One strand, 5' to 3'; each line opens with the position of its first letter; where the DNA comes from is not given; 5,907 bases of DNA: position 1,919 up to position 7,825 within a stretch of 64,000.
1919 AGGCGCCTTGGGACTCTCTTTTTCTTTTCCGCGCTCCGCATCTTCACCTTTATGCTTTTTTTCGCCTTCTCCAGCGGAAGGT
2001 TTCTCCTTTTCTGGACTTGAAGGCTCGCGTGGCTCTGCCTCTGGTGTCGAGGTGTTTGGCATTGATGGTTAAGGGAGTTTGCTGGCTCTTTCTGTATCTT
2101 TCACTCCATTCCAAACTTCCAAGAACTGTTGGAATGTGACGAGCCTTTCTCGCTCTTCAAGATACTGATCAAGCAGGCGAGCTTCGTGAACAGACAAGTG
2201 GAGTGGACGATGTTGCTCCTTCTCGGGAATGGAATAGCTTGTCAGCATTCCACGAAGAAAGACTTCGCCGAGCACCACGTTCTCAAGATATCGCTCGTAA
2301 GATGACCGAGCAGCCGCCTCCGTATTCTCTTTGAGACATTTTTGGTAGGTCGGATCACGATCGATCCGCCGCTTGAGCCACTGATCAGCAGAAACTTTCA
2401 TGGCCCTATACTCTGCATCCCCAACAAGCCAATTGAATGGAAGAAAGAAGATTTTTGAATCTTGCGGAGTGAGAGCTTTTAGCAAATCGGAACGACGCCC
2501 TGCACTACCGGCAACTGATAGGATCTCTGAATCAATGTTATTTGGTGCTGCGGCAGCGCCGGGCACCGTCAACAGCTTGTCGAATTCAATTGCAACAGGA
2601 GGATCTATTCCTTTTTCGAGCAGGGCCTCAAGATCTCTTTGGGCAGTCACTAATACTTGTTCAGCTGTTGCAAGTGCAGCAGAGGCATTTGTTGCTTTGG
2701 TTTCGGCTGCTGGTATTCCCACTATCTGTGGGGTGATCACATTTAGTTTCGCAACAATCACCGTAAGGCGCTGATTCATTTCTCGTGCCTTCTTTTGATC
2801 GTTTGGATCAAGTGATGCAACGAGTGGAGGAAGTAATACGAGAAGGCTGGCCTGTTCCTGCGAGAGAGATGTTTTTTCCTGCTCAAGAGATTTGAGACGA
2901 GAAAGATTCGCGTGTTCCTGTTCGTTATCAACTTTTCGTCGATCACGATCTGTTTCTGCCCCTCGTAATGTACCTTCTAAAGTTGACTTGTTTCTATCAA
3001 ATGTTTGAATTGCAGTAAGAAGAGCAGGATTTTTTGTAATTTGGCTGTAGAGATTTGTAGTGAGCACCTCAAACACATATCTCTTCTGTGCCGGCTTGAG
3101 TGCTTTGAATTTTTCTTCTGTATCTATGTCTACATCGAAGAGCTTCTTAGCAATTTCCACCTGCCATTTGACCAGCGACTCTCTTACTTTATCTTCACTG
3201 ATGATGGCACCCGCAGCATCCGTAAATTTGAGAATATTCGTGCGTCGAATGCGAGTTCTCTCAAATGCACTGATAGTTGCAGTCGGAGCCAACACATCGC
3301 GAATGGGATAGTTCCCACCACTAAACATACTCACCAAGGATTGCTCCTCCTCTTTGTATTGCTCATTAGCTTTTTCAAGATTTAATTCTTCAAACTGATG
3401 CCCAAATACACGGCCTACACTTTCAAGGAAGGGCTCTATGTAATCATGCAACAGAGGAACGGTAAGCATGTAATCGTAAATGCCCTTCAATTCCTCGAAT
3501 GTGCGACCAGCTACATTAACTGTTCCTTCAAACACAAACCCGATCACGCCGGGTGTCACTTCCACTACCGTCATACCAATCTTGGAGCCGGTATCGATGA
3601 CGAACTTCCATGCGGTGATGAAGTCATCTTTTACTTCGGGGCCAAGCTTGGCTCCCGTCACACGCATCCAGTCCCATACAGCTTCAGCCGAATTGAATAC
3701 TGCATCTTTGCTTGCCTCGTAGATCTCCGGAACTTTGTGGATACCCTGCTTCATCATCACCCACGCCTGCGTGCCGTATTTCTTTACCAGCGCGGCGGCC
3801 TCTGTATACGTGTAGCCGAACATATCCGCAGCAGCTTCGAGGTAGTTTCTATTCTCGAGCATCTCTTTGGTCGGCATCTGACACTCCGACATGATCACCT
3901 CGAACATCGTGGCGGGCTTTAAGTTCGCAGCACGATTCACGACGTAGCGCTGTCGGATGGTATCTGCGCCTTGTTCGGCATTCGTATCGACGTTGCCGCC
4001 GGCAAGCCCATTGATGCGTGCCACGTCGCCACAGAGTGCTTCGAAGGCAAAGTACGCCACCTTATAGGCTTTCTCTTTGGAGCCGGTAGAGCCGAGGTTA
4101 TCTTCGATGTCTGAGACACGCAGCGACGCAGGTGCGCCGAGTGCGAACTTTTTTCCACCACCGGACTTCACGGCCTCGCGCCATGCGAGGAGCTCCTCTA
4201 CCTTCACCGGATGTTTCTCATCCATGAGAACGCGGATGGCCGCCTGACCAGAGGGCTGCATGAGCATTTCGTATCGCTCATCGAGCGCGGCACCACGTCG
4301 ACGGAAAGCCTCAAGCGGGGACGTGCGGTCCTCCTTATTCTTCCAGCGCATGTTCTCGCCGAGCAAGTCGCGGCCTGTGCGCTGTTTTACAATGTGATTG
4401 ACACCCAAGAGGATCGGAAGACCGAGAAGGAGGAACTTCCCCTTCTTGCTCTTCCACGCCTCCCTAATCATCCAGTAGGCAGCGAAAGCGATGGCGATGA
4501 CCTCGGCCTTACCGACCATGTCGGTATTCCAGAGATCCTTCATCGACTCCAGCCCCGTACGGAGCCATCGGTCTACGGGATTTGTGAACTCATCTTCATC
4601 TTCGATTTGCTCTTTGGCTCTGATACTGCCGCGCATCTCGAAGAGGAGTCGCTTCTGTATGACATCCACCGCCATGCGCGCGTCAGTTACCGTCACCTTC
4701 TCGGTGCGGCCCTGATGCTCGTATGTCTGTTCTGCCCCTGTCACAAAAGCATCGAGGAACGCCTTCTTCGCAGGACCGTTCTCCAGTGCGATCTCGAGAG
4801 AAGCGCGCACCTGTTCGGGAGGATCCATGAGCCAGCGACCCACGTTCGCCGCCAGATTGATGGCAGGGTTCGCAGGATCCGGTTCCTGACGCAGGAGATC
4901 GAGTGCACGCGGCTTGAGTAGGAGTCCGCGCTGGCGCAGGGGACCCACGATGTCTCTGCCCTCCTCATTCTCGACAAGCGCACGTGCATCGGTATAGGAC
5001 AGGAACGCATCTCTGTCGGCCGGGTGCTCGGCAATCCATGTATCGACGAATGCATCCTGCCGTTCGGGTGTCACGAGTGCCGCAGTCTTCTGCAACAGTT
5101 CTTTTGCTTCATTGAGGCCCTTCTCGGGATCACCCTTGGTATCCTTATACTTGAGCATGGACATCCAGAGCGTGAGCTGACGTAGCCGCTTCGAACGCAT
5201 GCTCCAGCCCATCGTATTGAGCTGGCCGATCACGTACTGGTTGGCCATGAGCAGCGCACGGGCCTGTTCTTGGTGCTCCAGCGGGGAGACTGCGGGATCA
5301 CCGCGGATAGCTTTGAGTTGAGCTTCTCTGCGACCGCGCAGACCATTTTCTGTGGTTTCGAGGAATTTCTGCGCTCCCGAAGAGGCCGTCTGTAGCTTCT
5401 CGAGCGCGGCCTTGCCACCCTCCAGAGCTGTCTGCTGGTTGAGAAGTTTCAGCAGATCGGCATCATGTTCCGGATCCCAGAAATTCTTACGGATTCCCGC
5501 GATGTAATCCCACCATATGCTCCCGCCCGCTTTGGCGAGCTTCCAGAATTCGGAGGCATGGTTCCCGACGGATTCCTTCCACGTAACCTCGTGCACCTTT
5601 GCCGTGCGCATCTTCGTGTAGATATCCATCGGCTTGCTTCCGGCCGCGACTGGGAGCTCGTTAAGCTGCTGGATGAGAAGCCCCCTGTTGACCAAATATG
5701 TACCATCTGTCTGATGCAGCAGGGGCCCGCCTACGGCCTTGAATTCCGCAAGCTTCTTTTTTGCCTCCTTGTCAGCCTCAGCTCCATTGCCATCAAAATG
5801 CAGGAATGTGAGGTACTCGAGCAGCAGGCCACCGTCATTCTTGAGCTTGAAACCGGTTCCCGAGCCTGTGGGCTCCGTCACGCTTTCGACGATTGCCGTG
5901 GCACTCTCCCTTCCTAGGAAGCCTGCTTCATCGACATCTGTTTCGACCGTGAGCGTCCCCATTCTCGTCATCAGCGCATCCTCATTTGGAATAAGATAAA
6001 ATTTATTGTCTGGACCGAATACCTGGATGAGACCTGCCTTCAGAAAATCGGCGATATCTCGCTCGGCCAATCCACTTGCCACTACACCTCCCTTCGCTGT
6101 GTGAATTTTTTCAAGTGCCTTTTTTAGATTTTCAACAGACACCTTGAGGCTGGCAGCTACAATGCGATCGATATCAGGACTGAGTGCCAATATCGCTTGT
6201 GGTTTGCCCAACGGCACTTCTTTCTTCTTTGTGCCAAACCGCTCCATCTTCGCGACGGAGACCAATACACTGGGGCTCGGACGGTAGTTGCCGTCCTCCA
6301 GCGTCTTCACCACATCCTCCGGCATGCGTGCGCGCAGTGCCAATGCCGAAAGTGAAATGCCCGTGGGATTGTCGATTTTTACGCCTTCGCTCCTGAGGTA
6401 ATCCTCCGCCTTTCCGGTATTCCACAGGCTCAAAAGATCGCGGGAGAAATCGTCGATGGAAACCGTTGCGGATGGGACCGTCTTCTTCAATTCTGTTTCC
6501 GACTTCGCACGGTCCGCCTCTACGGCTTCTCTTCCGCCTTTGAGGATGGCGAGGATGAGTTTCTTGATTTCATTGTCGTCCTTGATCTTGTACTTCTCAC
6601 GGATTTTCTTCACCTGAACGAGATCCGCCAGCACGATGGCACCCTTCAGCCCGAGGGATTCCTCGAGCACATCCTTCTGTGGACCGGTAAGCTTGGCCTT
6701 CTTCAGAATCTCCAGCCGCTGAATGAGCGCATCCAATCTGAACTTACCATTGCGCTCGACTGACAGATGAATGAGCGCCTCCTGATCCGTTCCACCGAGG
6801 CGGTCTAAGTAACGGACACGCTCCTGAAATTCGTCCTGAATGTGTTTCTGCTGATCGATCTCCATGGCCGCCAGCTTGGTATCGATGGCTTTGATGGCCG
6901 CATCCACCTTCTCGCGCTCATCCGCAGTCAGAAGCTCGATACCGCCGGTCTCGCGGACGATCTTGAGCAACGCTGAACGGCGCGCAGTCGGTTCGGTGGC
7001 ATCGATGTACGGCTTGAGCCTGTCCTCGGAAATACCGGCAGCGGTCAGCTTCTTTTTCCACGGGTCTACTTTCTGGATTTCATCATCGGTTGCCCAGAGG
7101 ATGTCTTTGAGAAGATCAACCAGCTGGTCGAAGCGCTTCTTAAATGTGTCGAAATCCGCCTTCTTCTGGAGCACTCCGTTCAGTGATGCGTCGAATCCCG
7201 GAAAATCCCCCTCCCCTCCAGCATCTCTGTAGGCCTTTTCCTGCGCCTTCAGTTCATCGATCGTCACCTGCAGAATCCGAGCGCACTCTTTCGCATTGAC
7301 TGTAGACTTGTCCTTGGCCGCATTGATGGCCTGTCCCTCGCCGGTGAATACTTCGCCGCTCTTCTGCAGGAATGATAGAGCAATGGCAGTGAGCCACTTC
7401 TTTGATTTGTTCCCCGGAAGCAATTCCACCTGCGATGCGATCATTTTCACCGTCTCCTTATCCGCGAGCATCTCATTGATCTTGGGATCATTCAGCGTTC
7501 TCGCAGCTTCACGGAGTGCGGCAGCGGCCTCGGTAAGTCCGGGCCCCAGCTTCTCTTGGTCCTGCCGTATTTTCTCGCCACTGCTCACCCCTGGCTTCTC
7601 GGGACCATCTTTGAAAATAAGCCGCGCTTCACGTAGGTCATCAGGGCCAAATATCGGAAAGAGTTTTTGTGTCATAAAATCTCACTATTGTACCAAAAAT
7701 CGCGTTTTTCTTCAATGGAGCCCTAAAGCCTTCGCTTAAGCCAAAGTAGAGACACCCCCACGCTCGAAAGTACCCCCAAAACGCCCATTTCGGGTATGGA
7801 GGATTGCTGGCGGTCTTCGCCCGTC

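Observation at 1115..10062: Orphan three-gene envelope operon: 3xLTD+PKD surface protein, 1868-aa giant with a central TM hairpin, Gly-rich membrane protein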

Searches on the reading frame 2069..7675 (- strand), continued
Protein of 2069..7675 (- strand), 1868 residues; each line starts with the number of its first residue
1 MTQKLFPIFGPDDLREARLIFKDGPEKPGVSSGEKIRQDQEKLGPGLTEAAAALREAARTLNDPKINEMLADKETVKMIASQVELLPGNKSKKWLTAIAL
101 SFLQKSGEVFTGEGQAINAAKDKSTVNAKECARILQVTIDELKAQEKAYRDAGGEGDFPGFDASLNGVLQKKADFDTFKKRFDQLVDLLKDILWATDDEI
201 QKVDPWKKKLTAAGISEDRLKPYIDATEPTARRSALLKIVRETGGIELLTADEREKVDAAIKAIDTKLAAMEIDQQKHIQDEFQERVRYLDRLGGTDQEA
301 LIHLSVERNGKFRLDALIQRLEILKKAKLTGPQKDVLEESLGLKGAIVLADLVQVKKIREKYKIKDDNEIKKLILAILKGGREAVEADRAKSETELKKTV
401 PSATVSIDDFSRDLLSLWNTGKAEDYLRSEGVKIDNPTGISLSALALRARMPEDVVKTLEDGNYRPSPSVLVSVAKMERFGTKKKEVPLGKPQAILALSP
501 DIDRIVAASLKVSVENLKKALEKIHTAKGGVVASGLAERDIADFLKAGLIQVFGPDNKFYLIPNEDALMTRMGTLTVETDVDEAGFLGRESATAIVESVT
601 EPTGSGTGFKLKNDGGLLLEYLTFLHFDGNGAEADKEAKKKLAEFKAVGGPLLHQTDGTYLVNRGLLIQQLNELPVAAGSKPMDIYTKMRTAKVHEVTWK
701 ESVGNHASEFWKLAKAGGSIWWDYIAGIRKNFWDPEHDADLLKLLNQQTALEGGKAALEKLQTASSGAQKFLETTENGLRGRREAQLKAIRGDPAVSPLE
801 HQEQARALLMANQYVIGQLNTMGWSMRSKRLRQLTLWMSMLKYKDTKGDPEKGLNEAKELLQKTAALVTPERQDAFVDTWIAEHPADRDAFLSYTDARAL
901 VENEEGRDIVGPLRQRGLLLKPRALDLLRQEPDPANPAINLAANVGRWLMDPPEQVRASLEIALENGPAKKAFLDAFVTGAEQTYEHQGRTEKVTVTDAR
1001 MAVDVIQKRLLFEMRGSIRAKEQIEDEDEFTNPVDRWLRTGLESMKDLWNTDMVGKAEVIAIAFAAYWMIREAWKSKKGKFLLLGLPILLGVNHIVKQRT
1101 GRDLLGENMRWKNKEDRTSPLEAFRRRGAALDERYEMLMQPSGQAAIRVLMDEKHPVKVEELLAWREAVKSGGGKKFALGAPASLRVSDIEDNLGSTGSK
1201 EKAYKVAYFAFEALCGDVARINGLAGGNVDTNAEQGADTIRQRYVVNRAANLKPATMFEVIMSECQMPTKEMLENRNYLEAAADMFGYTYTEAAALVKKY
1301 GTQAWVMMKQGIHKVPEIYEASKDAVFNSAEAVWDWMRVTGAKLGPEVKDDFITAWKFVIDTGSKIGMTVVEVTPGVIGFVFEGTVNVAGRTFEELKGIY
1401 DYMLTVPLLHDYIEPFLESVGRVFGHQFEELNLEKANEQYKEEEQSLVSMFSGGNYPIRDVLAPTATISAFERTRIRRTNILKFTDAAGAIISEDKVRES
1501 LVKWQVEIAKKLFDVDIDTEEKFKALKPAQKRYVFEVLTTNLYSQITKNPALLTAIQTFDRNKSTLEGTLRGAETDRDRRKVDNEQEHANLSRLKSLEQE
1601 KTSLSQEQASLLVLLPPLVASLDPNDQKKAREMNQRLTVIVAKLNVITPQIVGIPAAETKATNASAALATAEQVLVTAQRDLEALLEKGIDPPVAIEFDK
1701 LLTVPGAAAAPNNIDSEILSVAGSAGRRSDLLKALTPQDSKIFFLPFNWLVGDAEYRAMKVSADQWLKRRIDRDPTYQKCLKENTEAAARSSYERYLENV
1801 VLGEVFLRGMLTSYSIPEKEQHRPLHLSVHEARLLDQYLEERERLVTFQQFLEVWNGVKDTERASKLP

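Call 75: search_protein_families(library=pfam, alignment_id=A1, max_evalue=1)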
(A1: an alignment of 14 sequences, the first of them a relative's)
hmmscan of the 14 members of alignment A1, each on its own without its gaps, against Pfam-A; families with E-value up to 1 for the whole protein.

A. member 1, P0001 (1868 aa): 0 families

B. families by the number of members that match (of 14 scanned): 17 families
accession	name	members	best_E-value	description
PF14938.12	SNAP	2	0.0051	Soluble NSF attachment protein, SNAP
PF01381.28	HTH_3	2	0.064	Helix-turn-helix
PF24922.1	ACBP4_C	1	0.038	Acyl-CoA-binding domain-containing protein 4-6, C-terminal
PF06009.19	Laminin_II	1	0.066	Laminin Domain II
PF16454.10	PI3K_P85_iSH2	1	0.085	Phosphatidylinositol 3-kinase regulatory subunit P85 inter-SH2 domain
PF21826.1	DUF6887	1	0.087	Family of unknown function (DUF6887)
PF16809.10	NleF_casp_inhib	1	0.095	NleF caspase inhibitor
PF16512.11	RhoGAP-FF1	1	0.1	p190-A and -B Rho GAPs FF domain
PF12207.13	DUF3600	1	0.11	Domain of unknown function (DUF3600)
PF12213.14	Dpoe2NT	1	0.11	DNA polymerases epsilon N terminal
PF16947.10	Ferredoxin_N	1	0.13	N-terminal region of 4Fe-4S ferredoxin iron-sulfur binding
PF14449.11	PT-TG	1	0.14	Pre-toxin TG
PF24319.2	DUF7491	1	0.21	Coiled-coil region of unknown function (DUF7491)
PF25507.1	OB_POT1A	1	0.25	POT1A-like, OB fold domain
PF23020.1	PEX14-like_2nd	1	0.43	Peroxisomal membrane protein PEX14-like, central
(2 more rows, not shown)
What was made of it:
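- One of 14 members gave a sub-threshold Pre-toxin TG hit (E 0.14, call 75).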

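Call 89: find_encoding_contigs(protein=P0002, flank=10000, max_places=1)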
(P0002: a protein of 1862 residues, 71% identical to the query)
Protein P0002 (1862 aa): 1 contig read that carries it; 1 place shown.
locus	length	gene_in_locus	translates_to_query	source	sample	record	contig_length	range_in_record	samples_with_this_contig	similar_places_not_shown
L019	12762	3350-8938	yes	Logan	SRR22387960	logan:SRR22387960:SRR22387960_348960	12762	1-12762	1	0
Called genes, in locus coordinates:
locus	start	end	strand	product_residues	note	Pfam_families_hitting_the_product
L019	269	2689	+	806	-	PF00932:LTD, PF00801:PKD (weak), PF18911:PKD_4, PF00932:LTD (weak)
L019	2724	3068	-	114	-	-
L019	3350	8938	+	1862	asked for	-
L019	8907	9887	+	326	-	-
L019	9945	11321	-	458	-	-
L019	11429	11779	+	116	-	-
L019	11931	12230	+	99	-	PF01909:NTP_transf_2, PF18765:Polbeta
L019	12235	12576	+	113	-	PF01934:HepT-like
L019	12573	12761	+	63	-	?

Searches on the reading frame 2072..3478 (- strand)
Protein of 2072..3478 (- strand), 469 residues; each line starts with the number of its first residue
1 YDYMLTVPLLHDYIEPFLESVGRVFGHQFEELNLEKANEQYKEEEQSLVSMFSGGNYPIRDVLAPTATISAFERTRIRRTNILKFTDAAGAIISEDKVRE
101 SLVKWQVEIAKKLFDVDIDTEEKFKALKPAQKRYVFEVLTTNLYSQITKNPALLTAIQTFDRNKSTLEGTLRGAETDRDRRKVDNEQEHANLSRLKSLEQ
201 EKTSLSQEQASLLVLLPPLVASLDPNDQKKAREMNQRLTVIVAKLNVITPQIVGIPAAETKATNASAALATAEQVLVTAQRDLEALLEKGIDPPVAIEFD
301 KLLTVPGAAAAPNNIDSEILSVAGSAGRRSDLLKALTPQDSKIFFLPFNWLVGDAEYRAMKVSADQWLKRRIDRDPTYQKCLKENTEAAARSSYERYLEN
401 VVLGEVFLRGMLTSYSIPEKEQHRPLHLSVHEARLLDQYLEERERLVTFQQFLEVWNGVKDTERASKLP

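Call 73: search_protein_families(library=pfam, proteins=[window:2072-3478:-], max_evalue=10)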
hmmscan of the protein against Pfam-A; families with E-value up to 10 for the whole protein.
window:2072-3478:- (469 aa): 1 family
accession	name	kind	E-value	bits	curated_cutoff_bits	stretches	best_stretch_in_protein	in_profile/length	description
PF07296.16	TraP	-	0.15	11.7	25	1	51-101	69-119/202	TraP protein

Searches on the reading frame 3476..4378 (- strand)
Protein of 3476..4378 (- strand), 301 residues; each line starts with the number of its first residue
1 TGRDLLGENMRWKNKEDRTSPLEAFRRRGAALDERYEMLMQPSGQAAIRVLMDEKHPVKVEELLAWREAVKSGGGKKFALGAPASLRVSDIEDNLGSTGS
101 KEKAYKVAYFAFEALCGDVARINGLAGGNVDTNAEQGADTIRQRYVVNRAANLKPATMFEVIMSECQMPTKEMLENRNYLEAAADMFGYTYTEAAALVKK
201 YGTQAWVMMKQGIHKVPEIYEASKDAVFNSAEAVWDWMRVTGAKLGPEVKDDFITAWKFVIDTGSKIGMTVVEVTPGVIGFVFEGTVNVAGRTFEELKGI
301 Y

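Call 73: search_protein_families(library=pfam, proteins=[window:3476-4378:-], max_evalue=10)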
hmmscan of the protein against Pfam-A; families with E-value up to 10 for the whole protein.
window:3476-4378:- (301 aa): 1 family
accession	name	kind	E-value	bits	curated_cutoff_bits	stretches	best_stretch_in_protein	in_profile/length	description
PF14085.11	DUF4265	-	0.089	13.2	27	1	35-97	41-106/115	Domain of unknown function (DUF4265)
